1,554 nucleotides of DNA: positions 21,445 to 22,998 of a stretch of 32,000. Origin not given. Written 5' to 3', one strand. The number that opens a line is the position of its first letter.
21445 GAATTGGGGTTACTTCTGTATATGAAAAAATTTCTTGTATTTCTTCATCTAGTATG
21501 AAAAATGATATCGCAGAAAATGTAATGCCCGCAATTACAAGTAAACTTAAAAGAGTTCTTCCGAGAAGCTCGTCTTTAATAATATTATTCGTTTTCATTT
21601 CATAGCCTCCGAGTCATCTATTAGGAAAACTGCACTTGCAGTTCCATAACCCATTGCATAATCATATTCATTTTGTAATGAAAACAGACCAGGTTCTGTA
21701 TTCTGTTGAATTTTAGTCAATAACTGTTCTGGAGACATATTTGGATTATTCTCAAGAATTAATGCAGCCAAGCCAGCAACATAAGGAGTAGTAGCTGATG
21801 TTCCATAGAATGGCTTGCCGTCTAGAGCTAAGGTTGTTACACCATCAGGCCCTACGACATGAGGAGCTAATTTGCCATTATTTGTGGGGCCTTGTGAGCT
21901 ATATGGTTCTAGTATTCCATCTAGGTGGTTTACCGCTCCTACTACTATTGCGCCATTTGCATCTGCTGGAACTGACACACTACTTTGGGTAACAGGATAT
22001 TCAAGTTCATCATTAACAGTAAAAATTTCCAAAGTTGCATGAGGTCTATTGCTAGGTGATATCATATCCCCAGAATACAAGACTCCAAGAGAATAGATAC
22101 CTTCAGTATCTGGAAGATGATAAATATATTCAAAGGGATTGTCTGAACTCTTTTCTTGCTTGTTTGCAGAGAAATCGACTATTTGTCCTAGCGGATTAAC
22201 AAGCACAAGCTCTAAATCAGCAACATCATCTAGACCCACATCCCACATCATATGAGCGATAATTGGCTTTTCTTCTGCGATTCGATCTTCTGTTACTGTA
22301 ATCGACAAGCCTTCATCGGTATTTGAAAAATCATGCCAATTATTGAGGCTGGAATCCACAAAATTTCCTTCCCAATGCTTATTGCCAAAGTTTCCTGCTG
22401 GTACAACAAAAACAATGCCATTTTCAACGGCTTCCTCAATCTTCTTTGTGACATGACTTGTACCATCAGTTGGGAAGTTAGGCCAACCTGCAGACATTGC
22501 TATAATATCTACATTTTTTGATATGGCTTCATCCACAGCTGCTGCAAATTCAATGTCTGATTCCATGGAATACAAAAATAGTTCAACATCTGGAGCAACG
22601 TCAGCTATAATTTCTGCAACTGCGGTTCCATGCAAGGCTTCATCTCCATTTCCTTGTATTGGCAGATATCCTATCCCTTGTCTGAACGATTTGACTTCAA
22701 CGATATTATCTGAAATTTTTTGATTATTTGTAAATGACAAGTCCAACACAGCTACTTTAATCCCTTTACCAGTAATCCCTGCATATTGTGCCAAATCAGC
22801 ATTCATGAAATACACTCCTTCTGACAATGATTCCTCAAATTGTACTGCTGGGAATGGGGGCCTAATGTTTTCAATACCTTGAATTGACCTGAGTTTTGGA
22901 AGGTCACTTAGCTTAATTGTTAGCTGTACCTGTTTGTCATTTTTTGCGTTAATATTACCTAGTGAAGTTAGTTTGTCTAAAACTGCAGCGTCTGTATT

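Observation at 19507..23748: Translationally coupled three-gene operon of secreted proteins next to a two-component system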

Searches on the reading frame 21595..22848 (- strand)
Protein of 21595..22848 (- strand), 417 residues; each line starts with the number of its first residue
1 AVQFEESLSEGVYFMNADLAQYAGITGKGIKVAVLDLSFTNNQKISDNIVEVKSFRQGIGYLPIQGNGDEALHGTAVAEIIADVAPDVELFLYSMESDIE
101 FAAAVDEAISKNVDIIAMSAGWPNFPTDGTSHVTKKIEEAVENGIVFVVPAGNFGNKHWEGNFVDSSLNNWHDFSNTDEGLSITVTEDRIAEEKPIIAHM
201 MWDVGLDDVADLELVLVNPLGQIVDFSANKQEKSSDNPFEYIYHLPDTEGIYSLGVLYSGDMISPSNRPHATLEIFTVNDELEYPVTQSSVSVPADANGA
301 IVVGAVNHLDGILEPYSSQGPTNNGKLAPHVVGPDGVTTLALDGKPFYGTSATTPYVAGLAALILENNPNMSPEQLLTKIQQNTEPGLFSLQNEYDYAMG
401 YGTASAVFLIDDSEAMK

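Call 66: find_homologous_proteins(query=window:21595-22848:-, max_evalue=1e-10)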
Query window:21595-22848:- (417 aa): 150 proteins with E <= 1e-10 among 8000 candidates; the best 120 are listed.
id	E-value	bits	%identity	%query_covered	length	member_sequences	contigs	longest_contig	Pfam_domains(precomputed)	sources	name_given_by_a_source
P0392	8.7e-272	919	99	100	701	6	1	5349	PF00082.28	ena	-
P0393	9.0e-247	837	89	100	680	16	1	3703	PF00082.28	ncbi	ncbi:MAG: S8 family serine peptidase, partial [Nitrosopumilaceae archaeon]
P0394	7.0e-241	818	87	100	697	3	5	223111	PF00082.28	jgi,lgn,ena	jgi:subtilisin family serine protease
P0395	6.4e-236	801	86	100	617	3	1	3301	PF00082.28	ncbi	ncbi:MAG TPA: S8 family serine peptidase, partial [Nitrosopumilaceae archaeon]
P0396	7.6e-236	801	86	100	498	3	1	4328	PF00082.28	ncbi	ncbi:MAG TPA: S8 family serine peptidase, partial [Nitrososphaeraceae archaeon]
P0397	1.1e-234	797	85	100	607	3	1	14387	PF00082.28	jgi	jgi:subtilisin family serine protease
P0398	8.9e-220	748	79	100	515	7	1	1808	PF00082.28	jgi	jgi:subtilisin family serine protease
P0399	5.6e-217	739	78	99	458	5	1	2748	PF00082.28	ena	-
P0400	5.4e-216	736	79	100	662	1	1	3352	PF00082.28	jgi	-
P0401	3.0e-215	733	77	100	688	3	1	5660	PF00082.28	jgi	-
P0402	1.4e-199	682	73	98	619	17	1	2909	PF00082.28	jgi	jgi:subtilisin family serine protease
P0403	6.4e-195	666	72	98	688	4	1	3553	PF00082.28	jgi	-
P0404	3.8e-190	651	69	98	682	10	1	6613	PF00082.28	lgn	-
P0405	5.5e-190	650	69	98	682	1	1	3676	PF00082.28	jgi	-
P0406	1.3e-189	649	69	98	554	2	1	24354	PF00082.28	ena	-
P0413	8.9e-149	514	59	96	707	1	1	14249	PF00082.28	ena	-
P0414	5.1e-147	509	58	98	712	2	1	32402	PF00082.28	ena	-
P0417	2.5e-139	483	55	98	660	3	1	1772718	PF00082.28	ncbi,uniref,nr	ncbi:Subtilisin-like serine protease [Candidatus Nitrosarchaeum limnium SFB1]|uniref:Subtilisin-like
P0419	4.2e-137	476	55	96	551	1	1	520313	PF00082.28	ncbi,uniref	ncbi:S8 family serine peptidase, partial [Nitrosopumilus sp. b3]|uniref:S8 family serine peptidase n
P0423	8.8e-135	468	55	97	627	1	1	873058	PF00082.28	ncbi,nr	ncbi:MAG: S8 family peptidase [Nitrosopumilus sp.]|nr:S8 family peptidase [Nitrosopumilus sp.]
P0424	1.7e-134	467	55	97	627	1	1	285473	PF00082.28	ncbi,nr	ncbi:MAG: S8 family serine peptidase [Nitrosopumilus sp.]|nr:S8 family serine peptidase [Nitrosopumi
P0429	8.4e-122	426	51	97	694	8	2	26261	PF00082.28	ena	-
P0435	3.8e-117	410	50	97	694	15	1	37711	PF00082.28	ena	-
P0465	3.0e-47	180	34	90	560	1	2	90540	PF00082.28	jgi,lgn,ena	jgi:subtilisin family serine protease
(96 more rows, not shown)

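Call 67: find_encoding_contigs(protein=P0417, flank=10000, max_places=2)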
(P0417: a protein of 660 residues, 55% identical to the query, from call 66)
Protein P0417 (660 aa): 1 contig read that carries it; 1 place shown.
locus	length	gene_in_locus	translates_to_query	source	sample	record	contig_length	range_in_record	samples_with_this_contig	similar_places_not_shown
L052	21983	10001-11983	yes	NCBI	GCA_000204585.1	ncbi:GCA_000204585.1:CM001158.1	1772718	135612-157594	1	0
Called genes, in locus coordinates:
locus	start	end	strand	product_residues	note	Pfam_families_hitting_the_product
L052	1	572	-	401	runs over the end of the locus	PF13506:Glyco_transf_21, PF13641:Glyco_tranf_2_3, PF00535:Glycos_transf_2, PF10111:Glyco_tranf_2_2 (weak)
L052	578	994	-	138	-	PF10604:Polyketide_cyc2, PF03364:Polyketide_cyc (weak)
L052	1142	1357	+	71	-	-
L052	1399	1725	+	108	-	PF01588:tRNA_bind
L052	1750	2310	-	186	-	PF00352:TBP, PF11858:DUF3378 (faint), PF00352:TBP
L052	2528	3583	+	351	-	PF07431:DUF1512, PF23542:DUF1512_C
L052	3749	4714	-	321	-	PF00557:Peptidase_M24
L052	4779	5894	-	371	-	-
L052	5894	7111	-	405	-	PF01978:TrmB, PF11495:TrmB_EBD_N (weak), PF00072:Response_reg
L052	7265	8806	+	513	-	PF12729:4HB_MCP_1, PF00672:HAMP, PF00512:HisKA, PF02518:HATPase_c, PF14501:HATPase_c_5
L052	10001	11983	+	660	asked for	PF00082:Peptidase_S8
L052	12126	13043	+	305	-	PF24517:CBM96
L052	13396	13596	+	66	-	-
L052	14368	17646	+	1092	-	PF00932:LTD, PF01835:MG2 (faint)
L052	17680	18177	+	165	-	PF04068:Fer4_RLI (weak), PF04034:Ribo_biogen_C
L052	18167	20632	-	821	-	PF00496:SBP_bac_5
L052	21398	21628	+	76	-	-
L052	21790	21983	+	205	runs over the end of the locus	-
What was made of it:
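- On TrmB family regulators: It is listed as weak in SFB1 (call 67).
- The SFB1 locus has an SBP_bac_5 peptide-binding protein and an M24 peptidase nearby (call 67).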

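Call 68: find_encoding_contigs(protein=P0423, flank=10000, max_places=2)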
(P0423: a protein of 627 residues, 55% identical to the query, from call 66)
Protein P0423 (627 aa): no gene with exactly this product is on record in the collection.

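Call 69: find_encoding_contigs(protein=P0435, flank=10000, max_places=2)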
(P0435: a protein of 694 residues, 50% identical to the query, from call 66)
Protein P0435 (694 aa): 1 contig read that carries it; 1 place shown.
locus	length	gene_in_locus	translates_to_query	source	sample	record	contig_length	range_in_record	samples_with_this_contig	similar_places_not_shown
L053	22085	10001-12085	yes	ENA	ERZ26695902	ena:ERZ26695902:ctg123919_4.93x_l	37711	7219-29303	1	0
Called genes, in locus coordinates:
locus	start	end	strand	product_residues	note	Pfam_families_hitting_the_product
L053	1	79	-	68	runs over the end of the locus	-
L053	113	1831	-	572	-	-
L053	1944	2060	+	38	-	-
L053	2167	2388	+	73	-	-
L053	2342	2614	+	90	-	-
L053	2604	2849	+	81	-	-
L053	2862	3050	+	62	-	-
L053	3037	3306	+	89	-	-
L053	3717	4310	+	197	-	-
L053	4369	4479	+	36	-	-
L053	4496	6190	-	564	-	-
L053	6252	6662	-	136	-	-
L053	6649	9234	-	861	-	-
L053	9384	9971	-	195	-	-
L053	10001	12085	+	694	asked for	PF00082:Peptidase_S8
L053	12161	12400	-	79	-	-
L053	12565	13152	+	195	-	-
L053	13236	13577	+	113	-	-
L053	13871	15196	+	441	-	PF01297:ZnuA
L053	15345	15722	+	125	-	-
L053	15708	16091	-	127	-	PF01402:RHH_1 (weak), PF08753:NikR_C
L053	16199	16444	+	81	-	-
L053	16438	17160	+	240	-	PF00005:ABC_tran, PF02463:SMC_N (faint), PF13476:AAA_23 (weak), PF13304:AAA_21 (weak)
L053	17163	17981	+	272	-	PF00950:ABC-3, PF01032:FecCD (weak)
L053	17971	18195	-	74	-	-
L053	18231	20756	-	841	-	PF04234:CopC, PF13115:YtkA (faint), PF05425:CopD, PF08450:SGL (faint), PF24684:Vgb_lyase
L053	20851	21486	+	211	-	-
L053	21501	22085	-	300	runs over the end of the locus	-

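Call 76: find_encoding_contigs(protein=P0419, flank=10000, max_places=1)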
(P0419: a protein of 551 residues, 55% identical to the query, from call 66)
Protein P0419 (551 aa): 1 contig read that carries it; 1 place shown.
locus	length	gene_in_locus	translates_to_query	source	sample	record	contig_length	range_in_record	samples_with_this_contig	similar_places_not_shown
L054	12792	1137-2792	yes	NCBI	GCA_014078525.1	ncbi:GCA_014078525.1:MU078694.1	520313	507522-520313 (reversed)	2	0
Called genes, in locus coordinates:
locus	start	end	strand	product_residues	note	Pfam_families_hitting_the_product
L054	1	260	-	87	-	?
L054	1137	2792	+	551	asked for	PF00082:Peptidase_S8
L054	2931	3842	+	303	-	PF24517:CBM96 (weak)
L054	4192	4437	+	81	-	-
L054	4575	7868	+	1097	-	PF00932:LTD, PF01835:MG2 (faint)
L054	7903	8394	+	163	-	PF04068:Fer4_RLI (weak), PF04034:Ribo_biogen_C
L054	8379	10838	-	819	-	PF00496:SBP_bac_5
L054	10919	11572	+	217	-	-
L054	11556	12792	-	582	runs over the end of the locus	PF09843:DUF2070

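Call 77: find_encoding_contigs(protein=P0414, flank=10000, max_places=1)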
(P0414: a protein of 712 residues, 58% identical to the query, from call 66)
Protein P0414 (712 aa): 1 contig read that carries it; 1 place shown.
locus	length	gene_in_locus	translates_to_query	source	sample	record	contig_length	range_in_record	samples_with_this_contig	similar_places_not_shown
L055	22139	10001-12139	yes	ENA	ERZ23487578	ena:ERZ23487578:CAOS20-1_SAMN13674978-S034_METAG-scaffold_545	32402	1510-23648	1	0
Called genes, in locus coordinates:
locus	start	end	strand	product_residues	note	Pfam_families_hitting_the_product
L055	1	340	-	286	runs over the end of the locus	PF00809:Pterin_bind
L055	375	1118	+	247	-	PF01973:MptE-like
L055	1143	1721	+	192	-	-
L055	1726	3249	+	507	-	PF00117:GATase, PF07722:Peptidase_C26 (weak), PF02540:NAD_synthase (faint), PF00958:GMP_synt_C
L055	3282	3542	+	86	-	PF09630:DUF2024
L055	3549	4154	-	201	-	-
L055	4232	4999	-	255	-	PF00571:CBS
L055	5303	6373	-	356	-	-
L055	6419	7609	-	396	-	PF01978:TrmB, PF00072:Response_reg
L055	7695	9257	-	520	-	PF12729:4HB_MCP_1, PF00672:HAMP (faint), PF00512:HisKA, PF02518:HATPase_c, PF14501:HATPase_c_5 (weak)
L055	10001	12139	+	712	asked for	PF00082:Peptidase_S8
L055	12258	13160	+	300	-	PF24517:CBM96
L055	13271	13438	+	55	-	-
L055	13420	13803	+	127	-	PF00072:Response_reg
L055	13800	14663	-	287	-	PF00480:ROK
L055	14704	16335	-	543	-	PF00118:Cpn60_TCP1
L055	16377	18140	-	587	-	PF07969:Amidohydro_3 (faint), PF01979:Amidohydro_1, PF13382:Adenine_deam_C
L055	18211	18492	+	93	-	PF00935:Ribosomal_L44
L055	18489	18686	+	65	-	PF01667:Ribosomal_S27e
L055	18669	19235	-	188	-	PF01128:IspD (weak), PF12804:NTP_transf_3, PF02348:CTP_transf_3 (weak)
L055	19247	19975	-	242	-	PF02654:CobS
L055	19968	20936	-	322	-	PF03186:CobD_Cbib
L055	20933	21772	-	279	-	PF01656:CbiA, PF13500:AAA_26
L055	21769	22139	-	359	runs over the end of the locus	PF00155:Aminotran_1_2, PF04864:Alliinase_C (faint)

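Call 78: find_encoding_contigs(protein=P0424, flank=10000, max_places=1)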
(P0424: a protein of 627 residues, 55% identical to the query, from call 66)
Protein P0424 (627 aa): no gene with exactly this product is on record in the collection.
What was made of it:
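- Tried and rejected: Look-ups of two Nitrosopumilus S8 homologues (P0423, P0424): not on record (calls 68, 78).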

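Call 86: search_solved_structures(query=window:21595-22848:-, max_evalue=0.00001, show_alignments=1)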
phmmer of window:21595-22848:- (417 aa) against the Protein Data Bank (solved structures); distinct sequences matched with E-value up to 0.00001: 65 (the best 60 are shown).
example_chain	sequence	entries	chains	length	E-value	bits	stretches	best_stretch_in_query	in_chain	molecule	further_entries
3f49_S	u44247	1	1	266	1.5e-12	50.9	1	8-156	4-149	Subtilisin BPN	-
6ube_S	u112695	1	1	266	1.9e-12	50.5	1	8-156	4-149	SUBTILISIN BPN'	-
6u9l_S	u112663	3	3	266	2e-12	50.5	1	8-156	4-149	SUBTILISIN BPN'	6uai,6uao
7am8_A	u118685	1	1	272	3.1e-12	49.8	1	8-156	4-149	Subtilisin BPN'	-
3bgo_S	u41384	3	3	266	3.6e-12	49.6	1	8-156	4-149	Subtilisin BPN'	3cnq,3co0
7am3_A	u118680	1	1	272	4.7e-12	49.3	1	8-156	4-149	Subtilisin BPN'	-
7am4_A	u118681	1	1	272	4.7e-12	49.3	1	8-156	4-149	Subtilisin BPN'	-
7am6_A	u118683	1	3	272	5.5e-12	49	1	8-156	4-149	Subtilisin BPN'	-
7am5_A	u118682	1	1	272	6e-12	48.9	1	8-156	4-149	Subtilisin BPN'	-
7am7_A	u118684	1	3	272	7.7e-12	48.5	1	8-156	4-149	Subtilisin BPN'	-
1dui_A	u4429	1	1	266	8.4e-12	48.4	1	8-156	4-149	PROTEIN (SUBTILISIN BPN')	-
5ox2_A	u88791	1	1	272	9.7e-12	48.2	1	8-156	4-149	Subtilisin BPN'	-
1gnv_A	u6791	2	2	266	1.1e-11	48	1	8-156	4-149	SUBTILISIN BPN'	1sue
9zio_S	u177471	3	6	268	1.2e-11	48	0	7-156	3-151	SUBTILISIN BPN'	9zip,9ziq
1sua_A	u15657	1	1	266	2.4e-11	46.9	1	7-156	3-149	SUBTILISIN BPN'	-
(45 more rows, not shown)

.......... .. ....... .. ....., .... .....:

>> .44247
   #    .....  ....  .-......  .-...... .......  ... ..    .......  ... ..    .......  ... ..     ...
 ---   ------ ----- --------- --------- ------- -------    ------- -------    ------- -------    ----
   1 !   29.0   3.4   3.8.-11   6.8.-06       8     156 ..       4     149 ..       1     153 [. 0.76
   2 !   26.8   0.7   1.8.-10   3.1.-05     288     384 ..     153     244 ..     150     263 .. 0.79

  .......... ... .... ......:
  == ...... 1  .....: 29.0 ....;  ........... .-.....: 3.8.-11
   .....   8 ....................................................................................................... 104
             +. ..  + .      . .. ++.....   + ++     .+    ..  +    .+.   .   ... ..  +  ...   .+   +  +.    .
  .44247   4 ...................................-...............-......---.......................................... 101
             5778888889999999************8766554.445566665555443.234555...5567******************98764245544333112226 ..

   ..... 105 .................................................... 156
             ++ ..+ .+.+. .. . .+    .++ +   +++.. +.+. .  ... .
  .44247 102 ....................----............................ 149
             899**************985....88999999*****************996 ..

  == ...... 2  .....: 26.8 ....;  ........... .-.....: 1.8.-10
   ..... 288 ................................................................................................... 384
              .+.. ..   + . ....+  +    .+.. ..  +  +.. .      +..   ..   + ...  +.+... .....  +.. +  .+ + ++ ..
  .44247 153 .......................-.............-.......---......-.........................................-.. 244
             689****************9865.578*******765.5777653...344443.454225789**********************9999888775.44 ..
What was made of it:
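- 21595..23748 (-): geneA: secreted S8 subtilase, 717 aa. Order of parts: signal peptide, acidic DDEK repeat, coiled-coil region, propeptide-like segment, then a catalytic domain with a ~130-aa insertion. D/H/N/S align with subtilisin BPN' (call 86).
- The S8 triad is intact (call 86).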

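Call 95: find_encoding_contigs(protein=P0429, flank=10000, max_places=1)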
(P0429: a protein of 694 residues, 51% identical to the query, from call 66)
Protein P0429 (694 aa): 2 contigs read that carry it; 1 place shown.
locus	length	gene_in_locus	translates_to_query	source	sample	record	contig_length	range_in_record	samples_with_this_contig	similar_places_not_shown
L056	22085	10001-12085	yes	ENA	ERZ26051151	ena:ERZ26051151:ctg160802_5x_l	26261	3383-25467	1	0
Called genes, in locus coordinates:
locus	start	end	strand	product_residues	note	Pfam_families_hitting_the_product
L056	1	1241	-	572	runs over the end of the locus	-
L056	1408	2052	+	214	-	-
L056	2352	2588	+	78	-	-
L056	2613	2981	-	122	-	-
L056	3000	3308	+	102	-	-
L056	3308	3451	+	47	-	-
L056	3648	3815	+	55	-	-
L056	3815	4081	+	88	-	-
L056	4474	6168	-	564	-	-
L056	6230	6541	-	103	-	-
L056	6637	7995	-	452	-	PF13599:Pentapeptide_4 (faint), PF13576:Pentapeptide_3 (faint), PF23894:LD_SV2 (faint), PF00805:Pentapeptide (weak)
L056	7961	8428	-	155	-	-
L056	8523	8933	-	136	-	PF13599:Pentapeptide_4 (weak), PF00805:Pentapeptide (faint)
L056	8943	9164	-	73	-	-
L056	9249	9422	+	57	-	-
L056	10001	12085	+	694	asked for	PF00082:Peptidase_S8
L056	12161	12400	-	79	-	-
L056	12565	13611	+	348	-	PF13473:Cupredoxin_1 (faint)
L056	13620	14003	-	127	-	PF01402:RHH_1 (weak), PF08753:NikR_C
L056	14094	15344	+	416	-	PF01297:ZnuA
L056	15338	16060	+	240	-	PF02463:SMC_N (weak), PF00005:ABC_tran, PF13476:AAA_23 (weak), PF13304:AAA_21 (faint)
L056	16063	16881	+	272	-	PF00950:ABC-3, PF01032:FecCD (faint)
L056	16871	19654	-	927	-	PF04234:CopC, PF13115:YtkA (faint), PF05425:CopD, PF24684:Vgb_lyase, PF08450:SGL (faint), PF24684:Vgb_lyase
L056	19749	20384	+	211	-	-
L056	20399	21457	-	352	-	-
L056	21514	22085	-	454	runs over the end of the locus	?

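Call 96: find_encoding_contigs(protein=P0465, flank=10000, max_places=1)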
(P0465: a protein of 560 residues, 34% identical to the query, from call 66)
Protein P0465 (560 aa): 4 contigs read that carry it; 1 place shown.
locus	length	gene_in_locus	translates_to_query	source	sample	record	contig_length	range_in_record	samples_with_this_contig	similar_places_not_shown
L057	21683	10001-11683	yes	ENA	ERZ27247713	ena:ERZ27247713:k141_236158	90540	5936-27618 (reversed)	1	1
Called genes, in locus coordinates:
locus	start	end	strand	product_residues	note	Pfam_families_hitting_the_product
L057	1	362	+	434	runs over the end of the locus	PF00999:Na_H_Exchanger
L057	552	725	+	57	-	-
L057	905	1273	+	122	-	-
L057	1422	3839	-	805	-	PF02190:LON_substr_bdg, PF00004:AAA, PF07728:AAA_5 (weak), PF22667:Lon_lid, PF05362:Lon_C, PF13541:ChlI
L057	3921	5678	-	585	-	PF01590:GAF, PF13185:GAF_2, PF13492:GAF_3, PF00990:GGDEF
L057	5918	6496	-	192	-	PF05239:PRC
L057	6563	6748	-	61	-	-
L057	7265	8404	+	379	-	PF02771:Acyl-CoA_dh_N, PF02770:Acyl-CoA_dh_M, PF00441:Acyl-CoA_dh_1, PF22924:ACOX_C_alpha1 (faint), PF08028:Acyl-CoA_dh_2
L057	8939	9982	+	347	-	PF16697:Yop-YscD_cpl, PF00498:FHA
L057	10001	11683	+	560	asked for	PF00082:Peptidase_S8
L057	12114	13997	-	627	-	PF01510:Amidase_2, PF16158:N_BRCA1_IG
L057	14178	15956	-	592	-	PF01590:GAF (weak), PF13185:GAF_2, PF13492:GAF_3 (faint), PF01590:GAF (weak), PF00512:HisKA, PF02518:HATPase_c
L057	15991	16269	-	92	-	PF12728:HTH_17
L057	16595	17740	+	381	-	PF02163:Peptidase_M50, PF00571:CBS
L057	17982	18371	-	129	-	PF10099:RskA_C (weak)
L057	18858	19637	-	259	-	-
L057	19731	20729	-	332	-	PF00586:AIRS, PF02769:AIRS_C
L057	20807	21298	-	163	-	PF07998:Peptidase_M54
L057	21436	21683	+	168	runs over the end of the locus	PF01475:FUR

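Call 97: find_encoding_contigs(protein=P0413, flank=10000, max_places=1)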
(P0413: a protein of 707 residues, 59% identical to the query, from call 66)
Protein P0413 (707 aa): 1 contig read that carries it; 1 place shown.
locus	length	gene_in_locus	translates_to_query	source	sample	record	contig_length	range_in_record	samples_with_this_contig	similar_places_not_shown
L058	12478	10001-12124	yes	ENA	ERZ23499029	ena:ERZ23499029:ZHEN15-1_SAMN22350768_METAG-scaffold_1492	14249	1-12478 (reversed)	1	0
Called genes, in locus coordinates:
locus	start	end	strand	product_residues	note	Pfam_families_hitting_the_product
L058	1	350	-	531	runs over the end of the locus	PF01642:MM_CoA_mutase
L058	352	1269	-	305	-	PF03308:MeaB, PF07693:KAP_NTPase (faint), PF02492:cobW (weak)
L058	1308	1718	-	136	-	-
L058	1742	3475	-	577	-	PF01433:Peptidase_M1, PF11838:ERAP1_C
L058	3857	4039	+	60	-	-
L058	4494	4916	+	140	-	PF02310:B12-binding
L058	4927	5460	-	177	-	-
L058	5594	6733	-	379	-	-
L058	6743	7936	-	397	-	PF01978:TrmB, PF00072:Response_reg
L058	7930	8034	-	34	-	-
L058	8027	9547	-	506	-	PF00672:HAMP (weak), PF00512:HisKA, PF02518:HATPase_c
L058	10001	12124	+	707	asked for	PF00082:Peptidase_S8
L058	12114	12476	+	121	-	?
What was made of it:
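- No peptide transporter belongs to the conserved module, and the flanking peptidase and transporter genes are not conserved between contexts (calls 67, 77, 97). Four different arrangements with unrelated flanks keep the same five genes (calls 67, 77, 97).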
